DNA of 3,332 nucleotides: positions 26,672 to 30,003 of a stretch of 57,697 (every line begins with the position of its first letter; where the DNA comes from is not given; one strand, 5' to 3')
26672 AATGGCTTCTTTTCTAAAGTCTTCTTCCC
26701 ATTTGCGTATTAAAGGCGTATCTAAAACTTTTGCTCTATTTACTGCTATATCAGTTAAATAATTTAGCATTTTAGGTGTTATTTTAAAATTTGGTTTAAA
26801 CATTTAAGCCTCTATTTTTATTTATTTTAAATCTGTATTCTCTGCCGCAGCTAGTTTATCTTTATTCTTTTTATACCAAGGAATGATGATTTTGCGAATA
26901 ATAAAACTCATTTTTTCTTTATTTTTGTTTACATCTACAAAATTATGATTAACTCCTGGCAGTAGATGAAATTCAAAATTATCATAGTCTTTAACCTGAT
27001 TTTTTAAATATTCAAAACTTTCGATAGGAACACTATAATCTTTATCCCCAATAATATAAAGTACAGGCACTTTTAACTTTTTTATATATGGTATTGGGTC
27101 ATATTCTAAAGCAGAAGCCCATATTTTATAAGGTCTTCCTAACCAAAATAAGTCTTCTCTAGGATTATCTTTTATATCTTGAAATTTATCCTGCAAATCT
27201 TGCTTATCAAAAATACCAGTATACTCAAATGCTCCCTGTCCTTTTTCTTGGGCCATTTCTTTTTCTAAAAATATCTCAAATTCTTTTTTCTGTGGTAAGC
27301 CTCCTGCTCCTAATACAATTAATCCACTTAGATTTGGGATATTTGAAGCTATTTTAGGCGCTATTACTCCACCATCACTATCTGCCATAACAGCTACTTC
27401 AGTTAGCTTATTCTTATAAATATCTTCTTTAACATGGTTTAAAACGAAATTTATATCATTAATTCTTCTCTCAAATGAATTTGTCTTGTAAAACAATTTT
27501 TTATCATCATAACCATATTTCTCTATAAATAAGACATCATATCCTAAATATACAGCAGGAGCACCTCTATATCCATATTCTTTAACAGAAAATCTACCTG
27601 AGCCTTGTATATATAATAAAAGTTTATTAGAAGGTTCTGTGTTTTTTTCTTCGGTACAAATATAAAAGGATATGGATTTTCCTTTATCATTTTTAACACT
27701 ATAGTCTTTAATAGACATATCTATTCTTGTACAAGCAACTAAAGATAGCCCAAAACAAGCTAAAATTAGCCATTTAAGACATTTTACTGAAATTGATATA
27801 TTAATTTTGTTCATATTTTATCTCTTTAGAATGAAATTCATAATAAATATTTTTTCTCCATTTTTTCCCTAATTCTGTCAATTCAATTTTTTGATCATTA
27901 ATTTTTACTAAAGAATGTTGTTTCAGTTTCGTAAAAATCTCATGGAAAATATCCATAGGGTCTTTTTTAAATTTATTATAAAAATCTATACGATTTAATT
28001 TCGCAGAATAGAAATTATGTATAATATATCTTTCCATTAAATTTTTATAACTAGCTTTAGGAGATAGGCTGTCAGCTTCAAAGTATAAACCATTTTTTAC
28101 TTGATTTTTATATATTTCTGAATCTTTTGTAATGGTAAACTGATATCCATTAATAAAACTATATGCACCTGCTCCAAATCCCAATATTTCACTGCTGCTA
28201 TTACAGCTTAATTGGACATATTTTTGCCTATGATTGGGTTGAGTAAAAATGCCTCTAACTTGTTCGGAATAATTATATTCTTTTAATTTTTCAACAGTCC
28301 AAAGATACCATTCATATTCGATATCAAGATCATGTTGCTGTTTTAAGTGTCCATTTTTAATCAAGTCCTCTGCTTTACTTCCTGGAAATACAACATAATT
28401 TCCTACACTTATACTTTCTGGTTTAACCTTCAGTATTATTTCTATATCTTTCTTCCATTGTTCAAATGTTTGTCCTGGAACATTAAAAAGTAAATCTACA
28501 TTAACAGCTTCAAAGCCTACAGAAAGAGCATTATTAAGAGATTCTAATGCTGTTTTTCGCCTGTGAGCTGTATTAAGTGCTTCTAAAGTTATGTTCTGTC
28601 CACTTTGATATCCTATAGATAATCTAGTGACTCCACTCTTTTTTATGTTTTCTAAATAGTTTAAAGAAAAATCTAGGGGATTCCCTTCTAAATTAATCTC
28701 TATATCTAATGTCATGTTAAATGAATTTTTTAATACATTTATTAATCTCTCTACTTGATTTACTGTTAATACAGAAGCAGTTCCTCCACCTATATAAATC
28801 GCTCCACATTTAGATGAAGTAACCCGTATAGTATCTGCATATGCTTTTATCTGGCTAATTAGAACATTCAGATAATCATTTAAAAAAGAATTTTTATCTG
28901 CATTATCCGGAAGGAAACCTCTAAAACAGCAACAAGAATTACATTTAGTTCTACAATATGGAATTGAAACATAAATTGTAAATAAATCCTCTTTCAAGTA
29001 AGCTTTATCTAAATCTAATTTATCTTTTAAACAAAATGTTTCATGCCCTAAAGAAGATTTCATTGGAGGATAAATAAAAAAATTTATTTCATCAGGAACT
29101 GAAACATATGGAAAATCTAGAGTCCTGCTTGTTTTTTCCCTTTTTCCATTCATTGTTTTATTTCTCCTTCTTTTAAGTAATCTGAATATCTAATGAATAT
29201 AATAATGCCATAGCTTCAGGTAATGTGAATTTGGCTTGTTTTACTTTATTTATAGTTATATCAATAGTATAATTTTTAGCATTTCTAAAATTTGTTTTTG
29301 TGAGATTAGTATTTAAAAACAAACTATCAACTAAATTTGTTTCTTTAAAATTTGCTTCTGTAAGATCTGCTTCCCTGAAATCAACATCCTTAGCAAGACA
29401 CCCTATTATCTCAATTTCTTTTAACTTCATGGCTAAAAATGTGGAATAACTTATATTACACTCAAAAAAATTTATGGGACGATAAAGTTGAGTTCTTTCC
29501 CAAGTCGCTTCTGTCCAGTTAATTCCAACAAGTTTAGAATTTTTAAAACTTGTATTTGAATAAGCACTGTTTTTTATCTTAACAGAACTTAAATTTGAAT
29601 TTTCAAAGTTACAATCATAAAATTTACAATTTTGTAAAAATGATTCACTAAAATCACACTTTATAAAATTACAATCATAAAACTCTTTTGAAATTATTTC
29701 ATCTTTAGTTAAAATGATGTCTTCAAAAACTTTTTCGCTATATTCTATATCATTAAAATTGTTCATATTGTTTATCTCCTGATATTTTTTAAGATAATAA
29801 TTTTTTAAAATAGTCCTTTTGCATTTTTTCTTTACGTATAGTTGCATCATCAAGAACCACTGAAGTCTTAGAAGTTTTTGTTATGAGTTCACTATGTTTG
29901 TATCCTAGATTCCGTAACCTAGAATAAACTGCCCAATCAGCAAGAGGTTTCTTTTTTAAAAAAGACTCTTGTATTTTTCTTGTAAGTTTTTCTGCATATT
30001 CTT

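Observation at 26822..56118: A ~29 kb NRPS / fatty-acyl / radical-SAM cluster embedded between phage modules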

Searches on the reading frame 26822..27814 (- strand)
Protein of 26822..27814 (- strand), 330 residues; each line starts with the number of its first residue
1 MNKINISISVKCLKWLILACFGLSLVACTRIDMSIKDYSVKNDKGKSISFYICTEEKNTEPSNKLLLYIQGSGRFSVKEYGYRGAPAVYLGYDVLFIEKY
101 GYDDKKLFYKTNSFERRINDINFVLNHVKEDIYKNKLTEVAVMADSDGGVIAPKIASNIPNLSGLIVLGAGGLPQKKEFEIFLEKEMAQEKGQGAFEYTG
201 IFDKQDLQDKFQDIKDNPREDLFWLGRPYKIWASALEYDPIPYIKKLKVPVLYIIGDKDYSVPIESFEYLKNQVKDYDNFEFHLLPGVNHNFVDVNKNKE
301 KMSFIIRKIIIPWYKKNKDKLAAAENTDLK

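Call 5: search_protein_families(library=pfam, proteins=[window:26822-27814:-])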
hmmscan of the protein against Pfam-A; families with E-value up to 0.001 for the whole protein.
window:26822-27814:- (330 aa): 3 families
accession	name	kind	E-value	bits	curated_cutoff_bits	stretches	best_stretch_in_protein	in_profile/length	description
PF20434.5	BD-FAE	-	6.4e-08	32.8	26.8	1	57-272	7-213/215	BD-FAE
PF12146.15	Hydrolase_4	-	2.2e-06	27.6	27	0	91-176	31-115/239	Serine aminopeptidase, S33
PF01738.24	DLH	-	7e-05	22.9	21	1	240-298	135-194/217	Dienelactone hydrolase family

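Call 29: search_protein_families(library=ncbifam, max_evalue=0.00001, proteins=[window:26822-27814:-])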
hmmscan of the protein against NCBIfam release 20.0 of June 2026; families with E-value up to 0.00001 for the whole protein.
window:26822-27814:- (330 aa): 1 family
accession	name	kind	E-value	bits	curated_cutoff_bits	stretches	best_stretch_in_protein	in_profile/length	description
NF041096.1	esterase_EstD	equivalog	3.7e-22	78.9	600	1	115-305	221-400/421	esterase EstD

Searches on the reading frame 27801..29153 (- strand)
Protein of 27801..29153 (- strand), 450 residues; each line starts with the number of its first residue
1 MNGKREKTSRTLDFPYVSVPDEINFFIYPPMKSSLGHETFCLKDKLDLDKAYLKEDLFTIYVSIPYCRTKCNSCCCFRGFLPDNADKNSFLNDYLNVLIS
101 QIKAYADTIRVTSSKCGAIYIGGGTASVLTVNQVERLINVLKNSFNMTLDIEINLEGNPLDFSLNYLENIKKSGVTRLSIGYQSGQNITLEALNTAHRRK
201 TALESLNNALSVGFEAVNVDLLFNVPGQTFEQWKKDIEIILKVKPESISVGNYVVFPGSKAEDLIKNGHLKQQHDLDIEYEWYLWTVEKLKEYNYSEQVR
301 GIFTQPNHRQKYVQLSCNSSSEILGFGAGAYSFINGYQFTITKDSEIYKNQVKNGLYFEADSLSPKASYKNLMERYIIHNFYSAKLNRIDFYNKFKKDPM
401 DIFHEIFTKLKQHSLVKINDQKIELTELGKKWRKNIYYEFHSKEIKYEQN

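Call 5: search_protein_families(library=pfam, proteins=[window:27801-29153:-])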
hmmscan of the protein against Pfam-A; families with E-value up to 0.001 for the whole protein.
window:27801-29153:- (450 aa): 2 families
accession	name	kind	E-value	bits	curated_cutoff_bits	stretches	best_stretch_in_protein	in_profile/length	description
PF04055.27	Radical_SAM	-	6.5e-18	65.9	29.5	1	62-238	2-164/166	Radical SAM superfamily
PF07088.17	GvpD_P-loop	-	6.5e-05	23.3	24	1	87-222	23-151/189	GvpD gas vesicle protein, P-loop domain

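Call 29: search_protein_families(library=ncbifam, max_evalue=0.00001, proteins=[window:27801-29153:-])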
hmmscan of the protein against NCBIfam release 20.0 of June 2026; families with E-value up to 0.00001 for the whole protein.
window:27801-29153:- (450 aa): 20 families
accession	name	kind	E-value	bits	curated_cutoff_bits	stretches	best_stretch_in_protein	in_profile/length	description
TIGR04107.1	rSAM_HutW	equivalog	3.4e-57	194.2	400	1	59-438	41-412/419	heme anaerobic degradation radical SAM methyltransferase ChuW/HutW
NF006067.1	PRK08208.1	equivalog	1.7e-49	168.9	380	1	53-447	31-421/427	STM4012 family radical SAM protein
TIGR00539.1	hemN_rel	equivalog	4.3e-42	144.5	205.4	1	60-366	3-297/361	radical SAM family heme chaperone HemW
TIGR00538.1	hemN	equivalog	3.7e-37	128.2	324.95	1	54-441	46-439/454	oxygen-independent coproporphyrinogen III oxidase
TIGR03994.1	rSAM_HemZ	equivalog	1.2e-34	120.1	321.4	1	54-263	81-286/401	coproporphyrinogen dehydrogenase HemZ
NF006385.0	PRK08629.1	equivalog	5.3e-34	117.7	355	1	46-440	41-413/439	coproporphyrinogen III oxidase family protein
NF006064.0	PRK08207.2-2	equivalog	2.9e-31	109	504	1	46-263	133-348/465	coproporphyrinogen III oxidase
NF006060.0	PRK08207.1-3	equivalog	1e-30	106.9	653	1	54-278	146-370/477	coproporphyrinogen III oxidase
NF005133.0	PRK06582.1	equivalog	4.1e-30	105.1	597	1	53-335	7-279/390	coproporphyrinogen III oxidase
NF006063.0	PRK08207.2-1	equivalog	2.3e-24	85.9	1074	1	57-257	192-390/518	coproporphyrinogen III oxidase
NF006061.0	PRK08207.1-4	equivalog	3.4e-24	85.5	702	1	58-252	174-367/501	coproporphyrinogen III oxidase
NF004567.0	PRK05904.1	equivalog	1.8e-21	76.8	355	1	59-297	8-230/353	coproporphyrinogen III oxidase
NF006059.0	PRK08207.1-1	equivalog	2e-20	73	1012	1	52-252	167-365/496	coproporphyrinogen III oxidase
NF006066.0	PRK08207.2-5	equivalog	2.5e-20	72.6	1117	1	58-263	191-394/518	coproporphyrinogen III oxidase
NF006062.0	PRK08207.1-5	equivalog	5.6e-20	71.6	1007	1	45-262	134-352/476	coproporphyrinogen III oxidase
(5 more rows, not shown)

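Call 63: search_solved_structures(query=window:27801-29153:-, max_evalue=0.001)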
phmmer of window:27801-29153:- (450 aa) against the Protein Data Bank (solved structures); distinct sequences matched with E-value up to 0.001: 2.
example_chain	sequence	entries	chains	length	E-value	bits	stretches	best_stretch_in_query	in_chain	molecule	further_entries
1olt_A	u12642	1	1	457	7.9e-25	91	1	55-351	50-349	OXYGEN-INDEPENDENT COPROPORPHYRINOGEN III OXIDASE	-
9p2u_A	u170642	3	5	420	2.5e-18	69.6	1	55-336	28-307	Radical S-adenosylmethionine methyltransferase NocN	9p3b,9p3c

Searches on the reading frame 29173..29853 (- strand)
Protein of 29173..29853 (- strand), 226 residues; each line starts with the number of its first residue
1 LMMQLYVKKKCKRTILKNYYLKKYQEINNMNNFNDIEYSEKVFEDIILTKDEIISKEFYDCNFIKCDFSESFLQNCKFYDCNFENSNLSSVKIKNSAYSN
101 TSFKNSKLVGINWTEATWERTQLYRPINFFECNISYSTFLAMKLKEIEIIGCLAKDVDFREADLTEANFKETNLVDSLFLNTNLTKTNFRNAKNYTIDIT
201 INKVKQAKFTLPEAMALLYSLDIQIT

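Call 5: search_protein_families(library=pfam, proteins=[window:29173-29853:-])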
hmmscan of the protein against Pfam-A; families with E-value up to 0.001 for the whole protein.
window:29173-29853:- (226 aa): 4 families
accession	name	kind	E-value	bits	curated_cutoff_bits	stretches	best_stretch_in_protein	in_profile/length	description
PF13599.13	Pentapeptide_4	-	1.7e-20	73.3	38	3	57-139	2-78/78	Pentapeptide repeat region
PF00805.28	Pentapeptide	-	2.9e-17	62.3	20.2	3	58-92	3-37/40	Pentapeptide repeats (8 copies)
PF23894.2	LD_SV2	-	5.6e-09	36.7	29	1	135-193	28-86/92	SV2A/B/C luminal domain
PF13576.12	Pentapeptide_3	-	7.5e-09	36.1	27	1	58-88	6-38/48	Pentapeptide repeats (9 copies)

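Call 29: search_protein_families(library=ncbifam, max_evalue=0.00001, proteins=[window:29173-29853:-])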
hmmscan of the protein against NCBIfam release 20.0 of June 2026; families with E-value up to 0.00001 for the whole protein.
window:29173-29853:- (226 aa): 16 families
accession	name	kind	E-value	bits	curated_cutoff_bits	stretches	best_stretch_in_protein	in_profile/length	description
NF047416.1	penta_HetL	equivalog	2.7e-14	53.1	260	1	128-206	54-132/218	heterocyst differentiation pentapeptide repeat protein HetL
NF033086.2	penta_rpt_Qnr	equivalog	7.3e-14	52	240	1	45-113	4-73/211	Qnr family pentapeptide repeat protein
NF051894.1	anti_phage_HalA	equivalog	1.3e-10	41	250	1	25-129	45-142/338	anti-phage Hailong system effector protein HalA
NF012152.0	penta_rpt_QnrC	exception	7.6e-10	39.1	500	0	37-114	2-80/221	QnrC family quinolone resistance pentapeptide repeat protein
NF000071.4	penta_rpt_QnrA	exception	1.1e-09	38.4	450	1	40-137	5-97/218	QnrA family quinolone resistance pentapeptide repeat protein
NF000420.1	penta_rpt_QnrB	exception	2e-09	37.8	460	0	129-210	25-97/214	QnrB family quinolone resistance pentapeptide repeat protein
NF000349.1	mfpA_AE000516.2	equivalog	2.1e-09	37.5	360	1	60-204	6-134/183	pentapeptide repeat protein MfpA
NF011744.0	PRK15197.1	equivalog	7.4e-09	35.2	274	0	130-203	187-260/291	SPI-2 type III secretion system effector PipB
NF000139.2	penta_rpt_QnrD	exception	8.7e-09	35.7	425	1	83-192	25-124/214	QnrD family quinolone resistance pentapeptide repeat protein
NF000421.1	penta_rpt_QnrVC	exception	9.3e-09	35.5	460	0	37-109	2-75/218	QnrVC family quinolone resistance pentapeptide repeat protein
NF052603.1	penta_Alr5209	equivalog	1.5e-08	34.7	125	0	132-198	33-94/113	Alr5209 family pentapeptide repeat protein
NF012151.0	penta_rpt_QnrAS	exception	2e-08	34.6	490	0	41-142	6-102/218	QnrAS family quinolone resistance pentapeptide repeat protein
NF000056.3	penta_rpt_QnrS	exception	8.8e-08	32.1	460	0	127-210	21-100/218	QnrS family quinolone resistance pentapeptide repeat protein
NF033375.2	penta_rpt_QnrE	exception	1.7e-07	31.5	480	0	141-215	32-102/214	QnrE family quinolone resistance pentapeptide repeat protein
NF038182.1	penta_rpt_SmQnr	exception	6.6e-07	29.4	460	0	83-193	26-131/215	SmQnr family pentapeptide repeat protein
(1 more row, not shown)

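Call 93: search_protein_families(library=padloc, max_evalue=0.001, proteins=[window:29173-29853:-])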
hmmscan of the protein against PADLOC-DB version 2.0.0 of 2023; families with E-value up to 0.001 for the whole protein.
window:29173-29853:- (226 aa): 0 families
